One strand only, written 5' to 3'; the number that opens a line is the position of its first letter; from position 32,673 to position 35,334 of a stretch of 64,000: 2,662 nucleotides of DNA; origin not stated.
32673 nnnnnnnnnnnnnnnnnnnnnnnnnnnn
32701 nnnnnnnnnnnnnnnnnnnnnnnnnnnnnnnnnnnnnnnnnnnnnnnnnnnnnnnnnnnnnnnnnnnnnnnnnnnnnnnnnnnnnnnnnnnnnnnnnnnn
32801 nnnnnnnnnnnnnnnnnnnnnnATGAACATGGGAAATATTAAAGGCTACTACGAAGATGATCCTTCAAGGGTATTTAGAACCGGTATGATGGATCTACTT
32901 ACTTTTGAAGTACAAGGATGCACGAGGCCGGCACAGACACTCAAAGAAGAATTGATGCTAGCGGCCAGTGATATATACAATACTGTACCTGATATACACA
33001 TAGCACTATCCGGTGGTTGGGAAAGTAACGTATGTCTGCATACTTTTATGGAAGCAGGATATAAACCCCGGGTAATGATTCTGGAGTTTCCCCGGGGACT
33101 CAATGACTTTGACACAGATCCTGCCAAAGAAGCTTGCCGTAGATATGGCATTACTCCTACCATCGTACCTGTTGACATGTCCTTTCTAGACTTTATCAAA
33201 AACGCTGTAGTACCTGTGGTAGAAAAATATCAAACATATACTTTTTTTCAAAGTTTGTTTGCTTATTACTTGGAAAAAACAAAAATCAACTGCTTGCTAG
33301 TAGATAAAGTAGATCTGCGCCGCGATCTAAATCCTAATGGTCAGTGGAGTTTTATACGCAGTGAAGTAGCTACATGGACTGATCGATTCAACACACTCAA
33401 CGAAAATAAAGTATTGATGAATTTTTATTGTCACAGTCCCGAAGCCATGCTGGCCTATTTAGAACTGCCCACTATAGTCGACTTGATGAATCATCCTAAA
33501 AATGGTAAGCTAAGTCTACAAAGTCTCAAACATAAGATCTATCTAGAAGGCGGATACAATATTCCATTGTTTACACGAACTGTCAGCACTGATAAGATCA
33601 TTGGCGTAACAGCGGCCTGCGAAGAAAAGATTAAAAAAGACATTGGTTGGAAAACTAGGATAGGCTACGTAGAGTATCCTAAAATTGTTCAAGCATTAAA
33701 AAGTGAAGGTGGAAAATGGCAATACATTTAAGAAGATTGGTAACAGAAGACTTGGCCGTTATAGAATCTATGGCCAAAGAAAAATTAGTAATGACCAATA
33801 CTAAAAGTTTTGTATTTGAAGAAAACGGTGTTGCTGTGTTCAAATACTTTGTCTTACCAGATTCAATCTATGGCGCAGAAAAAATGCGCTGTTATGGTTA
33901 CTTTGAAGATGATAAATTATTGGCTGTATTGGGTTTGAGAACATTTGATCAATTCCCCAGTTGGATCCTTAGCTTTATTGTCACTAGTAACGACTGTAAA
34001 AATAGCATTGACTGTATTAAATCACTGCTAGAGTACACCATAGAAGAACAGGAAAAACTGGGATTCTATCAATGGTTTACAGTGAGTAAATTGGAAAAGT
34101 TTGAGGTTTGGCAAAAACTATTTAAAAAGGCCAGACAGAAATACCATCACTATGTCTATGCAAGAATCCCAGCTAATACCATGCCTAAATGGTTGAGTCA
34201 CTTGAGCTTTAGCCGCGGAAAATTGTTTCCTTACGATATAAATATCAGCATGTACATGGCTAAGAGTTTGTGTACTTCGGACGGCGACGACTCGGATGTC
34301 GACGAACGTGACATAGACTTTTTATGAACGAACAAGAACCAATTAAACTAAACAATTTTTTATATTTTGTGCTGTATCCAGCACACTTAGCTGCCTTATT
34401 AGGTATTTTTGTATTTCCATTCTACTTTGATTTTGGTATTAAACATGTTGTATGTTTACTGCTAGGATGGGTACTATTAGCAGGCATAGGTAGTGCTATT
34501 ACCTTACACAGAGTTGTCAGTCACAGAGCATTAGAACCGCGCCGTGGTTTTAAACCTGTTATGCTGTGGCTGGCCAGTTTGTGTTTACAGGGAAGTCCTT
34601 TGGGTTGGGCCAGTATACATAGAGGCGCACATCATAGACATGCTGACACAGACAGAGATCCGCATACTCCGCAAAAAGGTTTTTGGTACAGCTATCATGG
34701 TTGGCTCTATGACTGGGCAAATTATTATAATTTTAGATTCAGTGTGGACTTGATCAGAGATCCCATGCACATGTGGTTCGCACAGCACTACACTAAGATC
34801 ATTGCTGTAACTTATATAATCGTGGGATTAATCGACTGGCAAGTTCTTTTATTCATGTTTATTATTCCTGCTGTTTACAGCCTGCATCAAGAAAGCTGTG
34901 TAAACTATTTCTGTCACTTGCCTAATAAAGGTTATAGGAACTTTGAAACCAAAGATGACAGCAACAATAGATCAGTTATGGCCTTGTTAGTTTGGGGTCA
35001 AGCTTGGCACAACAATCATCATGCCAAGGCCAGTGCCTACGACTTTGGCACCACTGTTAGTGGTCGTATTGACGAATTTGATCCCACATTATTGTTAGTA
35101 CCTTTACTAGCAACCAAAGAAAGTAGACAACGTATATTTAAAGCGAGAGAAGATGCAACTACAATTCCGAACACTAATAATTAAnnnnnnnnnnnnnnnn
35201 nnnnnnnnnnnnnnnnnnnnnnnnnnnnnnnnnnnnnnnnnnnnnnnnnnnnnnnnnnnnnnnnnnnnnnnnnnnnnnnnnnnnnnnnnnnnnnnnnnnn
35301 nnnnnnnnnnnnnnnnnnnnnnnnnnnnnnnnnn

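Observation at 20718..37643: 17-kb late-expressed tailoring-enzyme island resembling a biosynthetic cluster with no scaffold enzyme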

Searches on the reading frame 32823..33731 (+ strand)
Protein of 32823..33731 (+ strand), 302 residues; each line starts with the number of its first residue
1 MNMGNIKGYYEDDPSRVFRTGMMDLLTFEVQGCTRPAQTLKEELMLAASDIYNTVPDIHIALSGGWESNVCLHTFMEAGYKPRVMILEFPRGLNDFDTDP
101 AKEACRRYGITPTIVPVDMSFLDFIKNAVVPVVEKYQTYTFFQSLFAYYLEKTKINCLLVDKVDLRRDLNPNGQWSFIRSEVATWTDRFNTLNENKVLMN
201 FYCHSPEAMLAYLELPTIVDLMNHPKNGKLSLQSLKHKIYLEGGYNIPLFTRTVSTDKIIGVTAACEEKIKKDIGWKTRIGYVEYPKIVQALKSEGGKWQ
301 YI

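Call 4: search_protein_families(library=pfam, proteins=[window:32823-33731:+], max_evalue=0.01)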
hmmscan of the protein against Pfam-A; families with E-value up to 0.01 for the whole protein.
window:32823-33731:+ (302 aa): 0 families

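Call 21: search_protein_families(library=ncbifam, proteins=[window:32823-33731:+], max_evalue=1)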
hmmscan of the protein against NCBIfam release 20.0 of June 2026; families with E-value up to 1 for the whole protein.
window:32823-33731:+ (302 aa): 3 families
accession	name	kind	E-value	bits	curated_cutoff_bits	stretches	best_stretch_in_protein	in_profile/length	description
TIGR00032.1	argG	equivalog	0.085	12.1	268.2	1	58-134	2-74/394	argininosuccinate synthase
TIGR00364.1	TIGR00364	equivalog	0.18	11.4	150.3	1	60-125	3-65/201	7-cyano-7-deazaguanine synthase QueC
NF001138.1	PRK00143.1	equivalog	0.19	10.6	284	1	58-125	2-76/345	tRNA 2-thiouridine(34) synthase MnmA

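Call 22: search_protein_families(library=pfam, proteins=[window:32823-33731:+], max_evalue=10)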
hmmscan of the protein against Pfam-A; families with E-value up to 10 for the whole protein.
window:32823-33731:+ (302 aa): 1 family
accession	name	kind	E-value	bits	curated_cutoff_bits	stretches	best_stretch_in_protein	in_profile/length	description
PF06508.19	QueC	-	0.053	13.4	22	1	61-124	5-65/210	Queuosine biosynthesis protein QueC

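Call 68: search_solved_structures(query=A2, max_evalue=1)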
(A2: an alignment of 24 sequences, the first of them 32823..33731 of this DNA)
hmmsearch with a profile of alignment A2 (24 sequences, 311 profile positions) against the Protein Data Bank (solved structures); distinct sequences matched with E-value up to 1: 28.
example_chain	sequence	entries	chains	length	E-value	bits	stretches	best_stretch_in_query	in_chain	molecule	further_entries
3fiu_A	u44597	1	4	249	2.4e-06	29.9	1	57-165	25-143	NH(3)-dependent NAD(+) synthetase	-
3p52_A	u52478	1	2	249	6.7e-05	25.2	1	38-133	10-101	NH(3)-dependent NAD(+) synthetase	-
3k32_A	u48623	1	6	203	0.0002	23.6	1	61-140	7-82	Uncharacterized protein MJ0690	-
9nto_B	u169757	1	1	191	0.0012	21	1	62-133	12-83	Cap9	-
2vxo_A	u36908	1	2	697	0.0015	20.7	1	46-133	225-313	GMP SYNTHASE [GLUTAMINE-HYDROLYZING]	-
3vrh_A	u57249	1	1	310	0.026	16.7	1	57-122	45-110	Putative uncharacterized protein PH0300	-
5mko_A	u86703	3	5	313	0.026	16.7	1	57-122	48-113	TtuA PH0300 | PH0300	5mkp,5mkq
7jks_G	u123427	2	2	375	0.047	15.8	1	36-116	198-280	HIV-1 gp120 core | HIV-1 gp120 core from strain d45-01dG5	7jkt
4xvs_G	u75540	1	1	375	0.047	15.8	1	36-116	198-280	Donor 45 01dG5 coreE gp120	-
6b2o_A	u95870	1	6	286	0.066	15.3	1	61-125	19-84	ATP-utilizing enzyme of the PP-loopsuperfamily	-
5udq_A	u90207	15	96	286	0.066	15.3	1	61-125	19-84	Lactate racemization operon protein LarE | ATP-utilizing enzyme of the PP-loopsuperfamily | Pyridinium-3,5-biscarboxylic acid mononucleotide sulfurtransferase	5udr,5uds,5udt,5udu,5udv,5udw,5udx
3bl5_A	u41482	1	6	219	0.078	15.1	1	61-125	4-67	Queuosine biosynthesis protein queC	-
6vo3_A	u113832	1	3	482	0.11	14.6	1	35-108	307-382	AMC009 SOSIP.v4.2 envelope glycoprotein gp120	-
7z3a_A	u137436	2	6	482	0.11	14.6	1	35-108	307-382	AMC009 SOSIPv5.2 envelope glycoprotein gp120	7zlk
2c5s_A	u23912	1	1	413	0.12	14.5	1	61-166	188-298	PROBABLE THIAMINE BIOSYNTHESIS PROTEIN THII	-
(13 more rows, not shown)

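Call 93: search_protein_families(library=phrogs, proteins=[window:32823-33731:+], max_evalue=0.001)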
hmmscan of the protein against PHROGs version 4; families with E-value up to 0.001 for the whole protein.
window:32823-33731:+ (302 aa): 0 families

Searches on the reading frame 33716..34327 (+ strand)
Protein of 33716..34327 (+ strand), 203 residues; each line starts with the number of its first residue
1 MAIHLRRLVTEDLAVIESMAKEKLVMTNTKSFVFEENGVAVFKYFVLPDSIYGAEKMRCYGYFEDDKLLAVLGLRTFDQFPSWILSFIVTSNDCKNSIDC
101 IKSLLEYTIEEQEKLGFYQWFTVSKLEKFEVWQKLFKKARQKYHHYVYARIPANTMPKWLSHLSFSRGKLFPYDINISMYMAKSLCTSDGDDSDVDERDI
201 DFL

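Call 4: search_protein_families(library=pfam, proteins=[window:33716-34327:+], max_evalue=0.01)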
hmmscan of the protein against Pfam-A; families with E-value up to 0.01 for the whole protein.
window:33716-34327:+ (203 aa): 1 family
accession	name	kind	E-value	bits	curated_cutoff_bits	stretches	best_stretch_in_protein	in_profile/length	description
PF13420.13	Acetyltransf_4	-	0.00019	21.9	24.3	1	6-118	2-115/155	Acetyltransferase (GNAT) domain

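Call 21: search_protein_families(library=ncbifam, proteins=[window:33716-34327:+], max_evalue=1)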
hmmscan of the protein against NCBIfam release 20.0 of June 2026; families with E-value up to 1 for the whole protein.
window:33716-34327:+ (203 aa): 0 families

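Call 69: search_solved_structures(query=A3, max_evalue=5)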
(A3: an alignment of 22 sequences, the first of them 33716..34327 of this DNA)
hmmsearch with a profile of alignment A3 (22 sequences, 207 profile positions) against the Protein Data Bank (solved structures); distinct sequences matched with E-value up to 5: 3.
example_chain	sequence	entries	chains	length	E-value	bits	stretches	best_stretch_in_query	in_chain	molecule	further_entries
9i05_Am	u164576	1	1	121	0.5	12.9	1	133-195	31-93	Putative ribosomal protein L20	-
9g6k_LB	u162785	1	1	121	0.77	12.4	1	133-195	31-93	Putative ribosomal protein L20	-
7qca_LQ0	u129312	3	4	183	1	11.9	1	139-196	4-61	60S ribosomal protein L18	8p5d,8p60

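Call 73: predict_structure(alignment_id=A3)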
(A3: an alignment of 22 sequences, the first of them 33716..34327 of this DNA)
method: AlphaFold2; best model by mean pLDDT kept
length: 203 residues; sequences in the alignment: 22
mean_pLDDT: 85.7   pTM: 0.80
mean pLDDT of the five models: 85.7, 84.5, 84.3, 84.2, 84.1
residues with pLDDT >= 90: 118; 70-90: 59; 50-70: 14; < 50: 12
segments of 3 or more residues with pLDDT < 50: 189-192, 198-203
pLDDT, mean of each block of 10 residues (from residue 1): 93 93 80 66 91 92 96 92 93 92 95 94 92 90 92 86 79 92 72 47 39
secondary structure, 60 per line:
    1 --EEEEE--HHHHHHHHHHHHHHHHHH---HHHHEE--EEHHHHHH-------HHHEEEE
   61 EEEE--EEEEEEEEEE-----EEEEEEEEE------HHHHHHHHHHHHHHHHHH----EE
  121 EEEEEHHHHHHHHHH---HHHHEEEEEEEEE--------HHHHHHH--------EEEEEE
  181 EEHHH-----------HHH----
elements in order: E3-7 H10-27 H31-34 H41-46 E57-64 E67-76 E82-90 H97-114 E119-125 H126-135 H139-142 E143-151 H160-166 E175-182

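Call 76: fold_search(model_id=the predicted structure, library=pdb)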
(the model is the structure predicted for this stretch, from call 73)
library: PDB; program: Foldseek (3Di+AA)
matches with E <= 10: 500; with E <= 0.001: 500
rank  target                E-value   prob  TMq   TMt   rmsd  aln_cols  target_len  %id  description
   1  1y9k_C                1.5e-08  1.00  0.52  0.68   6.9       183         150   10  IAA acetyltransferase from Bacillus cereus ATCC 14579 (released 2005-02-01)
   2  3g8w_A                2.9e-08  1.00  0.62  0.76   4.4       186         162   16  Crystal structure of a probable acetyltransferase from Staphylococcus epidermidis ATCC 12228 (released 2009-03-03)
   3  3g8w_B                5.6e-08  1.00  0.62  0.75   4.2       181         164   15  Crystal structure of a probable acetyltransferase from Staphylococcus epidermidis ATCC 12228 (released 2009-03-03)
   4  1y9k_A                6.7e-08  1.00  0.54  0.70   6.6       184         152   11  IAA acetyltransferase from Bacillus cereus ATCC 14579 (released 2005-02-01)
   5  3g8w_D                7.6e-08  1.00  0.64  0.79   4.1       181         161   14  Crystal structure of a probable acetyltransferase from Staphylococcus epidermidis ATCC 12228 (released 2009-03-03)
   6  4j3g_A                8.1e-08  1.00  0.56  0.67   5.9       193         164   11  Crystal structure of Ribosomal-protein-alanine N-acetyltransferase from Brucella melitensis (released 2013-03-13)
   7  2i79_E                1.2e-07  1.00  0.56  0.66   5.9       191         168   14  The crystal structure of the acetyltransferase of GNAT family from Streptococcus pneumoniae (released 2006-10-10)
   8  6cy6                  1.2e-07  1.00  0.59  0.69   5.8       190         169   13  Crystal structure of spermidine/spermine N-acetyltransferase SpeG from Escherichia coli in complex with tris(hydroxymeth (released 2018-04-18)
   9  9mto_A                1.2e-07  1.00  0.53  0.71   6.9       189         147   10  Crystal structure of acetyltransferase CBU0801 from Coxiella burnetii (released 2025-01-22)
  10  1yr0_A                1.3e-07  1.00  0.57  0.69   4.8       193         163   13  Crystal structure of phosphinothricin acetyltransferase from agrobacterium tumefaciens (released 2005-02-15)
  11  4mbu_A                1.3e-07  1.00  0.58  0.69   4.4       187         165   13  Crystal structure of N-acetyltransferase from Staphylococcus aureus Mu50 (released 2014-09-03)
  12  1vhs_B                1.5e-07  1.00  0.55  0.68   5.7       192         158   14  Crystal structure of a putative phosphinothricin N-acetyltransferase (released 2003-12-30)
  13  2ae6_D                1.6e-07  1.00  0.53  0.72   6.3       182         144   11  Crystal Structure of Acetyltransferase of GNAT family from Enterococcus faecalis V583 (released 2005-09-06)
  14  2i79_D                1.6e-07  1.00  0.57  0.67   5.4       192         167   13  The crystal structure of the acetyltransferase of GNAT family from Streptococcus pneumoniae (released 2006-10-10)
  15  2i79_F                1.7e-07  1.00  0.56  0.66   5.4       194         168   14  The crystal structure of the acetyltransferase of GNAT family from Streptococcus pneumoniae (released 2006-10-10)
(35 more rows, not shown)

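Call 93: search_protein_families(library=phrogs, proteins=[window:33716-34327:+], max_evalue=0.001)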
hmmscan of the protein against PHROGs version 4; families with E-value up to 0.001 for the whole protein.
window:33716-34327:+ (203 aa): 0 families

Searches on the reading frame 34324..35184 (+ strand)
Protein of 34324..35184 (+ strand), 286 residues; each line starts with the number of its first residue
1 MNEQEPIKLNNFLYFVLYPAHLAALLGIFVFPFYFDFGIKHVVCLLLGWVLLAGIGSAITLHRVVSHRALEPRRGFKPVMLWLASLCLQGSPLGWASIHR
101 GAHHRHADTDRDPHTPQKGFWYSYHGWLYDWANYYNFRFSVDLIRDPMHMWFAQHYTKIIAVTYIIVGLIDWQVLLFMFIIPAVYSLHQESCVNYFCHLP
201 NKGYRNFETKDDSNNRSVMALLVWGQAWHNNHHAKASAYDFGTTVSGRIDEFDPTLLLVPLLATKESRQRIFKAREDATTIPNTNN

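Call 4: search_protein_families(library=pfam, proteins=[window:34324-35184:+], max_evalue=0.01)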
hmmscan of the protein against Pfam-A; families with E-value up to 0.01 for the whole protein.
window:34324-35184:+ (286 aa): 1 family
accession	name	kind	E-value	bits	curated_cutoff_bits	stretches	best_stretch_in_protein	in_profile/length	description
PF00487.30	FA_desaturase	-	8.2e-18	65.5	29.7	1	44-236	9-224/253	Fatty acid desaturase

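Call 21: search_protein_families(library=ncbifam, proteins=[window:34324-35184:+], max_evalue=1)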
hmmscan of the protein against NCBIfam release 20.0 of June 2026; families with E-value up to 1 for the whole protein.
window:34324-35184:+ (286 aa): 1 family
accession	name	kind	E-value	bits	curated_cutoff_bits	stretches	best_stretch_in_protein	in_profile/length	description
NF049918.1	DesA_fam_desat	equivalog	4.9e-16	58.8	400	1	40-241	8-214/385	DesA family fatty acid desaturase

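Call 57: search_dna_similar(query=window:34324-35184:+, collection=phages, mode=protein, max_rows=30, max_evalue=0.001)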
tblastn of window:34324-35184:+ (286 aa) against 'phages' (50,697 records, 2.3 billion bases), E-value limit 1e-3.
Records with a match: 3; places in all: 3; records where one place covers at least 80% of the query: 0.
Best place of each record, by identity: <60% 3.
By first word of the organism name: Acinetobacter 2; Pelagibacter 1.
By host as written in the record: - 2; Candidatus Pelagibacter ubique HTCC1062 1.
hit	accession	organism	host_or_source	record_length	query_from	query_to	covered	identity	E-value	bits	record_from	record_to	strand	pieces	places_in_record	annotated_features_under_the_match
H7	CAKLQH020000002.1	Acinetobacter phage MD-2021a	not known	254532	36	259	78%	29.1%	2e-17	88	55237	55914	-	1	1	Fatty acid desaturase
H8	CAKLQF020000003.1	Acinetobacter phage MD-2021a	not known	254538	36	259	78%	29.1%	2e-17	88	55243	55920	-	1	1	Fatty acid desaturase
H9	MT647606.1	Pelagibacter phage Mosig EXVC030M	Candidatus Pelagibacter ubique HTCC1062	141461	43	233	67%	24.0%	2e-6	55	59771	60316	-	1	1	putative FA_desaturase domain protein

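Call 71: search_solved_structures(query=window:34324-35184:+, max_evalue=0.01)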
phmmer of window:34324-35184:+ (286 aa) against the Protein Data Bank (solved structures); distinct sequences matched with E-value up to 0.01: 2.
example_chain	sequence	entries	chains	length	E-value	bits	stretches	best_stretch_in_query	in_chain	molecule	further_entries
4ymk_A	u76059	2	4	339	6e-13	52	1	13-236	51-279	Acyl-CoA desaturase 1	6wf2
4zyo_A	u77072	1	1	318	8.4e-11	45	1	20-242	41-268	Acyl-CoA desaturase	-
